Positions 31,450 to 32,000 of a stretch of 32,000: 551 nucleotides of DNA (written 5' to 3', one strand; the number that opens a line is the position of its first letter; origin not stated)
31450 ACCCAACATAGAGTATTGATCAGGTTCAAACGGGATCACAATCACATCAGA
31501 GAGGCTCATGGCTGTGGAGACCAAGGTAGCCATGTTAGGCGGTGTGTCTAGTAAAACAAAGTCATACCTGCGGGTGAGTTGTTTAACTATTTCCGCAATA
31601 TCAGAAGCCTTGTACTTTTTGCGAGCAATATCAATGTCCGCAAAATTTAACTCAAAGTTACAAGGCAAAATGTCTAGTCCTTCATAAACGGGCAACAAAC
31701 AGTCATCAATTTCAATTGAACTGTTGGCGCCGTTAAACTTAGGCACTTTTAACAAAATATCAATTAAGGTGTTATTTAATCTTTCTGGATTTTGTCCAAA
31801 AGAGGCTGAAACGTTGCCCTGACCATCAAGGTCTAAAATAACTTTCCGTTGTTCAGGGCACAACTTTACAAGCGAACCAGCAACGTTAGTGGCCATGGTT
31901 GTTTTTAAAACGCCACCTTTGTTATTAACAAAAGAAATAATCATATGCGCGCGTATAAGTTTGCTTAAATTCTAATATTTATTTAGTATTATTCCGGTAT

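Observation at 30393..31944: soj-ORF250-dnaA operon: an RHH-like protein may be the missing centromere-binding partner of an orphan ParA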

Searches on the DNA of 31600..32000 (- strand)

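Call 96: search_dna_similar(query=window:31600-32000:-, collection=plasmids, mode=near, max_rows=5)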
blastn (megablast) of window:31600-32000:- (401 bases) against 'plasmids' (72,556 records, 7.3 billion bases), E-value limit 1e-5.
Records with a match: 1; places in all: 2; records where one place covers at least 80% of the query: 0.
Best place of each record, by identity: >=99% 1.
By first word of the organism name: Mycoplasmoides 1.
By predicted mobility (MOB-suite, as given by PLSDB): non-mobilizable 1.
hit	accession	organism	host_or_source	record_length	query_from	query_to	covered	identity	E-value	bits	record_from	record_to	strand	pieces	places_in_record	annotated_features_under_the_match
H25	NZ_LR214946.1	Mycoplasmoides pneumoniae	Homo sapiens,monkey kidney ...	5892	1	304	76%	99.7%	6e-156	556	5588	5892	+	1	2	none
